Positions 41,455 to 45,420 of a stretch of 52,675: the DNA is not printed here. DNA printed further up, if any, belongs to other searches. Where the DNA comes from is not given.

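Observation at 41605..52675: Two paralogous minor-pilin + PilY1 tip modules arranged head to head around one control region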

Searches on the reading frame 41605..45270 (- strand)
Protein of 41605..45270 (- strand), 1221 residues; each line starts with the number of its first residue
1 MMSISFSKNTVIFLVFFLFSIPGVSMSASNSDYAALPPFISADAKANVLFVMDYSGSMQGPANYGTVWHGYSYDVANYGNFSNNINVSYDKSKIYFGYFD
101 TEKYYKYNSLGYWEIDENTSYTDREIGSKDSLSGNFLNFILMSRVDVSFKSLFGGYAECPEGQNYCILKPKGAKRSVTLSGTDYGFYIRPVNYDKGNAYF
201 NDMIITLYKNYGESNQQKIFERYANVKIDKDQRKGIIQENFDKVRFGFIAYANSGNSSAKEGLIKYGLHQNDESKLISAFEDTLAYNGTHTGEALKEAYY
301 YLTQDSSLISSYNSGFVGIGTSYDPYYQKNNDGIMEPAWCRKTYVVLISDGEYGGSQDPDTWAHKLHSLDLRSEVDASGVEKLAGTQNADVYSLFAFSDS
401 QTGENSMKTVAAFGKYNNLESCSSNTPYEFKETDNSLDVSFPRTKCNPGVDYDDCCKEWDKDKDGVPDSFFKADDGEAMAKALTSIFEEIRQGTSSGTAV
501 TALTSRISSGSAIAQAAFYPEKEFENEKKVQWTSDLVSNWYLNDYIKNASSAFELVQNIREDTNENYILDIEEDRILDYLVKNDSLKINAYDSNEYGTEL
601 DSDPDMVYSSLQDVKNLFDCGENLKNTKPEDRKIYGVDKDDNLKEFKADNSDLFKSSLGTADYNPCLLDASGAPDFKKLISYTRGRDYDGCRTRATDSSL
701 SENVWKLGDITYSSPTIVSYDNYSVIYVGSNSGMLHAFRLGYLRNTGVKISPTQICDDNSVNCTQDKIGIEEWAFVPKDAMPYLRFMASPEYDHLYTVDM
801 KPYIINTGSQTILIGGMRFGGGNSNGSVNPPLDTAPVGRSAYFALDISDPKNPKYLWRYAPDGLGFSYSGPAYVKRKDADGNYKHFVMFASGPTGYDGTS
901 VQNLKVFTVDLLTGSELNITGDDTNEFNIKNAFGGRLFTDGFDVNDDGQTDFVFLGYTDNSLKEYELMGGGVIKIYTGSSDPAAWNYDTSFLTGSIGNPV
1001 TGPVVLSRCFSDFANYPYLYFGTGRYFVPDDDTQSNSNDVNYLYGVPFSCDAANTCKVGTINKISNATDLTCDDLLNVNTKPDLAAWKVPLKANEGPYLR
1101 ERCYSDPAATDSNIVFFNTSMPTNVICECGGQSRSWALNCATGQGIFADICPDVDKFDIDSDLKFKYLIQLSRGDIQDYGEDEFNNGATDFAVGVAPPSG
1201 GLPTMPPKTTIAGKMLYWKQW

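Call 8: search_protein_families(library=pfam, max_evalue=0.1, proteins=[window:41605-45270:-])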
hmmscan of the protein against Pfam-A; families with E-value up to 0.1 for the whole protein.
window:41605-45270:- (1221 aa): 2 families
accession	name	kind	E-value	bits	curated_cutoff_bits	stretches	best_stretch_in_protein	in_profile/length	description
PF00092.34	VWA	-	0.0033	18.1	23.8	0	241-306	35-96/174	von Willebrand factor type A domain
PF05762.20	VWA_CoxE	-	0.02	14.8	26.4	0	317-358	126-166/222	VWA domain containing CoxE-like protein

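Call 10: search_protein_families(library=ncbifam, max_evalue=0.01, proteins=[window:41605-45270:-])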
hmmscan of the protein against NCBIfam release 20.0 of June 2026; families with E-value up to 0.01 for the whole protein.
window:41605-45270:- (1221 aa): 0 families

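Call 12: search_solved_structures(query=window:41605-45270:-, max_evalue=1, show_alignments=2)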
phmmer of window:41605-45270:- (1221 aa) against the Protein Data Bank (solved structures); distinct sequences matched with E-value up to 1: 0.

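Call 15: find_homologous_proteins(query=window:41605-45270:-, max_evalue=0.001)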
Query window:41605-45270:- (1221 aa): 92 proteins with E <= 0.001 among 8000 candidates.
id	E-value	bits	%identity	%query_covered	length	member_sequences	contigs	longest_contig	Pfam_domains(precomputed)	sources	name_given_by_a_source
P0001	0.0e+0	2842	100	100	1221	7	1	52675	PF28373.1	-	-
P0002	0.0e+0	1906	71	96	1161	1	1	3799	PF28373.1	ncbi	ncbi:MAG: hypothetical protein ACQES1_10380 [Bacteroidota bacterium]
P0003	0.0e+0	1728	63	99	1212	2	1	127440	PF28373.1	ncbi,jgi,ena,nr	ncbi:MAG: hypothetical protein RBR08_07685 [Desulforegulaceae bacterium]|nr:hypothetical protein [De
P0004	0.0e+0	1622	60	100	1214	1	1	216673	PF28373.1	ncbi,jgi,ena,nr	ncbi:MAG: PilC/PilY family type IV pilus protein [Desulforegulaceae bacterium]|nr:PilC/PilY family t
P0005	0.0e+0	1597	58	98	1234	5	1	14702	PF28373.1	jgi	jgi:type IV pilus assembly protein PilY1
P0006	0.0e+0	1574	57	98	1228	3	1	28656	PF28373.1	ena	-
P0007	0.0e+0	1556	57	99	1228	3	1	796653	PF28373.1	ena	-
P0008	0.0e+0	1544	57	100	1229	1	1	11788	PF28373.1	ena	-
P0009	0.0e+0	1517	57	99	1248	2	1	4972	PF28373.1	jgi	jgi:type IV pilus assembly protein PilY1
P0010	0.0e+0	1515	56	99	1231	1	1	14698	PF28373.1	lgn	-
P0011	0.0e+0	1510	56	99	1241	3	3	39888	PF28373.1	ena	-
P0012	0.0e+0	1501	56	98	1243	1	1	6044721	PF28373.1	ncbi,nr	ncbi:MAG: hypothetical protein HUN04_02360 [Desulfobacter sp.]|nr:MAG: hypothetical protein HUN04_02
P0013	0.0e+0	1500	56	99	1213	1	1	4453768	PF28373.1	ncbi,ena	-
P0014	0.0e+0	1496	55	99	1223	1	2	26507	PF28373.1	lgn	-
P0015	0.0e+0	1495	56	98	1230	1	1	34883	PF28373.1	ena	-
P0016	0.0e+0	1492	55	99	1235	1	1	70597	PF28373.1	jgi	jgi:type IV pilus assembly protein PilY1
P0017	0.0e+0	1490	55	100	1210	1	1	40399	PF28373.1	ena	-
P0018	0.0e+0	1481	56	98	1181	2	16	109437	PF28373.1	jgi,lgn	jgi:type IV pilus assembly protein PilY1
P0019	0.0e+0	1480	55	100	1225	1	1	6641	PF28373.1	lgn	-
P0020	0.0e+0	1478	55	99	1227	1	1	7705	PF28373.1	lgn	-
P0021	0.0e+0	1476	55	98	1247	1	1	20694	PF28373.1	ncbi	-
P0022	0.0e+0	1460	54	99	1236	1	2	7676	PF28373.1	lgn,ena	-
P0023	0.0e+0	1412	52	100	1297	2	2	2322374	PF28373.1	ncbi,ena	-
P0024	0.0e+0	1380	52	100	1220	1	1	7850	PF28373.1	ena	-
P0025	0.0e+0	1361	52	99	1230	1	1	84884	PF28373.1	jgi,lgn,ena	-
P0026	0.0e+0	1330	50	99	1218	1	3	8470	PF28373.1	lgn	-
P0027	0.0e+0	1319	51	98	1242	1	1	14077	PF28373.1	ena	-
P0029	0.0e+0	1263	49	99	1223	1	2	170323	PF28373.1,PF05567.18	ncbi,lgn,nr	ncbi:MAG: hypothetical protein CSA18_02340 [Deltaproteobacteria bacterium]|nr:MAG: hypothetical prot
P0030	0.0e+0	1218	49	99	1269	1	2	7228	PF28373.1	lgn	-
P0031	0.0e+0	1180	48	99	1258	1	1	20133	PF28373.1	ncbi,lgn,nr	ncbi:MAG: hypothetical protein K9J85_08190 [Desulfobacteraceae bacterium]|nr:hypothetical protein [D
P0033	1.0e-280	953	42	99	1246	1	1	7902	PF28373.1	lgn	-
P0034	1.5e-256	873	40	99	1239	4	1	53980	PF28373.1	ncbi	-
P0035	1.4e-252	860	39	99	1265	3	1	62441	PF28373.1,PF05567.18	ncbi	-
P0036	3.5e-251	855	40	99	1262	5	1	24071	PF28373.1,PF05567.18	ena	-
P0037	5.6e-247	841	41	96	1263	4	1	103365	PF28373.1,PF05567.18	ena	-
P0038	3.3e-243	829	40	99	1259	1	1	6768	PF28373.1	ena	-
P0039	3.5e-239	815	39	100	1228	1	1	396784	PF28373.1,PF05567.18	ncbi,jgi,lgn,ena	-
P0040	2.1e-234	800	39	99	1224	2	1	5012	PF28373.1,PF05567.18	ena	-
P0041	5.4e-232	792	38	99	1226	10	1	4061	PF28373.1,PF05567.18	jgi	-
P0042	1.6e-224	767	38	93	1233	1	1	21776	PF28373.1,PF05567.18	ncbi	ncbi:pilus assembly protein [Persephonella sp.]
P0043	3.3e-221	756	38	99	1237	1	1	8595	PF28373.1,PF05567.18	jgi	-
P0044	5.4e-210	719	38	91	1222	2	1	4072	PF28373.1,PF05567.18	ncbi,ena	-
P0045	8.8e-201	688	37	99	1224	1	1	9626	PF28373.1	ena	-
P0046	2.4e-196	673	36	99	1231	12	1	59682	PF28373.1,PF05567.18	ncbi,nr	ncbi:MAG TPA: hypothetical protein EYH48_02665 [Aquifex aeolicus]|nr:hypothetical protein [Aquifex a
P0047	6.6e-191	655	35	99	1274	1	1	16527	PF28373.1,PF05567.18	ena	-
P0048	4.8e-190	653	35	97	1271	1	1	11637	PF28373.1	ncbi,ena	-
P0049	2.2e-186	640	35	97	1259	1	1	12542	PF28373.1,PF05567.18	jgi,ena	-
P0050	3.1e-181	623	35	100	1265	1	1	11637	PF28373.1,PF05567.18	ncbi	-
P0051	6.1e-177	609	34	99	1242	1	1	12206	PF28373.1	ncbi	-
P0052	1.3e-175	605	35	77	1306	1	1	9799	PF28373.1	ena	-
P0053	5.2e-173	596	35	99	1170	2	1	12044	PF28373.1,PF05567.18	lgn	-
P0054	5.7e-157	543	35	83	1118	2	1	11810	PF28373.1,PF05567.18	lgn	-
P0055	5.2e-112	394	32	69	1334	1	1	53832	PF28373.1,PF05567.18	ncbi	-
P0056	4.8e-110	388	30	69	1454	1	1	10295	PF07081.19,PF28373.1,PF05567.18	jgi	jgi:type IV pilus assembly protein PilY1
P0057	3.7e-107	378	30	87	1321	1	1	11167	PF28373.1,PF05567.18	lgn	-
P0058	1.7e-100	356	30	85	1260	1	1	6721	PF28373.1,PF05567.18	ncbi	-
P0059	2.0e-100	356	29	76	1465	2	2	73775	PF07081.19,PF28373.1,PF05567.18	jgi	jgi:type IV pilus assembly protein PilY1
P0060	2.1e-100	356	30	85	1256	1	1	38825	PF28373.1,PF05567.18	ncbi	-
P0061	6.4e-98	347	32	69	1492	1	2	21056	PF28373.1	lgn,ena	-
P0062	6.8e-97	344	29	68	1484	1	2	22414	PF07081.19,PF28373.1,PF05567.18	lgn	-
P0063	1.6e-95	339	30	69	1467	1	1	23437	PF28373.1,PF05567.18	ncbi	-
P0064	5.1e-91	325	29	68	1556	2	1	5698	PF07081.19,PF28373.1,PF05567.18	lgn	-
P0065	5.0e-80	288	28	84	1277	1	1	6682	PF28373.1,PF05567.18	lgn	-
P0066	1.6e-78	283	29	55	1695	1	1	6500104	PF28373.1,PF05567.18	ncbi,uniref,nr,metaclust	ncbi:pilus assembly protein [Desulfomonile tiedjei]|uniref:PilY1 beta-propeller domain-containing pr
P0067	6.8e-75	271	37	22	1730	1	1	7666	PF28373.1,PF05567.18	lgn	-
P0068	9.3e-74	267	30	52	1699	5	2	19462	PF28373.1,PF05567.18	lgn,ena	-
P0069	3.6e-69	252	28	52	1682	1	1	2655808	PF28373.1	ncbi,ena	-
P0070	7.5e-66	241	28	52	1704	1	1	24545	PF28373.1,PF05567.18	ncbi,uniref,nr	ncbi:MAG: hypothetical protein HY912_20740 [Desulfomonile tiedjei]|uniref:PilY1 beta-propeller domai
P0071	1.3e-65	240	29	52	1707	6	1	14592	PF28373.1,PF05567.18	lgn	-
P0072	2.9e-64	236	29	52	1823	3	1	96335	PF02839.20,PF28373.1,PF05567.18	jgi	jgi:type IV pilus assembly protein PilY1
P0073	1.1e-63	234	29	53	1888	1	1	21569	PF02839.20,PF28373.1,PF05567.18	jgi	jgi:type IV pilus assembly protein PilY1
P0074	2.6e-63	233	32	40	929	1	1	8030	PF07081.19,PF28373.1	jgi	jgi:regulation of enolase protein 1 (concanavalin A-like superfamily)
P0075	6.7e-59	218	29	53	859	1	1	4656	PF05567.18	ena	-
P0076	2.9e-58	216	26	88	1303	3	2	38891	PF28373.1,PF05567.18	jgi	jgi:type IV pilus assembly protein PilY1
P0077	1.4e-57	214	35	26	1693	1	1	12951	PF28373.1,PF05567.18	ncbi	-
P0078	1.7e-57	214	27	52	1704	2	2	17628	PF05567.18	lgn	-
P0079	4.7e-57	212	27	85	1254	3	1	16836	PF28373.1,PF05567.18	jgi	jgi:type IV pilus assembly protein PilY1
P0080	9.5e-57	211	34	26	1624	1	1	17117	PF28373.1,PF05567.18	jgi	jgi:type IV pilus assembly protein PilY1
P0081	2.6e-55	206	27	55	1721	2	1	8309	PF28373.1,PF05567.18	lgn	-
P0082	3.0e-52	196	29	53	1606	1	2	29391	PF28373.1,PF05567.18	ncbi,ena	-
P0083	4.6e-52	196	28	64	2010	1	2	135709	PF28373.1,PF18998.7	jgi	jgi:Tfp pilus tip-associated adhesin PilY1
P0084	2.0e-45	174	25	79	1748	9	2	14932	PF28373.1,PF05567.18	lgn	-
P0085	3.2e-45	173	25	78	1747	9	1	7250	PF28373.1,PF05567.18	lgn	-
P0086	9.1e-45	171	27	41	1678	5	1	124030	PF28373.1,PF05567.18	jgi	-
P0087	5.6e-43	165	25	83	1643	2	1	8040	PF28373.1,PF05567.18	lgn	-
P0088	3.9e-30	123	26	38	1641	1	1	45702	PF28373.1,PF05567.18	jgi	jgi:type IV pilus assembly protein PilY1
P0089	1.9e-23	101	27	32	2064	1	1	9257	PF28373.1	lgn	-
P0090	1.8e-16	78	25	38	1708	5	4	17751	PF28373.1,PF07691.18,PF05567.18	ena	-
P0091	2.6e-11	61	24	39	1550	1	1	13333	PF28373.1,PF05567.18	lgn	-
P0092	7.9e-6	42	24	41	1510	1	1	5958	PF28373.1,PF05567.18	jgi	jgi:type IV pilus assembly protein PilY1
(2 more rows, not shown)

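Call 17: find_encoding_contigs(protein=P0003, flank=10000, max_places=2)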
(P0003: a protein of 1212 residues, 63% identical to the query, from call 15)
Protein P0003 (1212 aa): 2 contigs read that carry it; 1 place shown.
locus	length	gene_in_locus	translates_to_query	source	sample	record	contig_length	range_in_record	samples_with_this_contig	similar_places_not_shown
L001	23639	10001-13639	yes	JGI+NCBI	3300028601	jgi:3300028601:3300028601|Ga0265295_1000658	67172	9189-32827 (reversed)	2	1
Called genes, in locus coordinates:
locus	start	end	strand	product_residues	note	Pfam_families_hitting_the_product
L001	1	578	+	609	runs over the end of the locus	PF20695:UbiD_N, PF01977:UbiD, PF20696:UbiD_C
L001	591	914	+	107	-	-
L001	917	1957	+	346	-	PF04055:Radical_SAM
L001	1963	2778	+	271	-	PF01694:Rhomboid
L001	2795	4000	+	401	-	PF02441:Flavoprotein, PF04127:DFP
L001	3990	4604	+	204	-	PF03167:UDG (weak)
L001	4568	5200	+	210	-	-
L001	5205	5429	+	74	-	PF13275:S4_2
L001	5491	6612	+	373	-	PF13183:Fer4_8, PF13187:Fer4_9 (faint), PF13237:Fer4_10 (faint), PF12838:Fer4_7 (weak), PF13484:Fer4_16, PF13534:Fer4_17, PF02754:CCG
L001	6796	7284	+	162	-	PF07963:N_methyl (weak)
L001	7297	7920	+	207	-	PF07963:N_methyl, PF27121:PpdB (weak)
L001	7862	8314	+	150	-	PF07963:N_methyl (weak)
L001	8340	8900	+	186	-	PF14341:PilX_N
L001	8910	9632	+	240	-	PF10411:DsbC_N (faint), PF13098:Thioredoxin_2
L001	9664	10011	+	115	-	-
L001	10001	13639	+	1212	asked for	PF28373:PilY1_homolog_dom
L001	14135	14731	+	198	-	PF07963:N_methyl (weak), PF27121:PpdB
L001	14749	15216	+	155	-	PF07963:N_methyl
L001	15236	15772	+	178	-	PF14341:PilX_N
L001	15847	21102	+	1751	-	PF28373:PilY1_homolog_dom, PF07691:PA14 (weak), PF05567:T4P_PilY1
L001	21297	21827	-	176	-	PF01931:NTPase_I-T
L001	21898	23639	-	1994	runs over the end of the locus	PF00069:Pkinase, PF13191:AAA_16, PF00989:PAS, PF13426:PAS_9, PF00989:PAS, PF08448:PAS_4, PF13426:PAS_9, PF07730:HisKA_3, +4 more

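Call 27: search_protein_families(library=pfam, max_evalue=0.01, proteins=[L001:15847-21102:+])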
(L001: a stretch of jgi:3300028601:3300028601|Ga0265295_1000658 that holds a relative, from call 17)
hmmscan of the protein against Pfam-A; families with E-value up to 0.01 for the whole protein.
L001:15847-21102:+ (1751 aa): 2 families
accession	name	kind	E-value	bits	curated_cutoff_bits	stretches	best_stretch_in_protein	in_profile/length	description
PF05567.17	T4P_PilY1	-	8e-19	68.3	28.1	1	1189-1554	1-374/411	PilY1 beta-propeller domain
PF07691.17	PA14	-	1.8e-07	31.5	24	1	323-388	41-110/147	PA14 domain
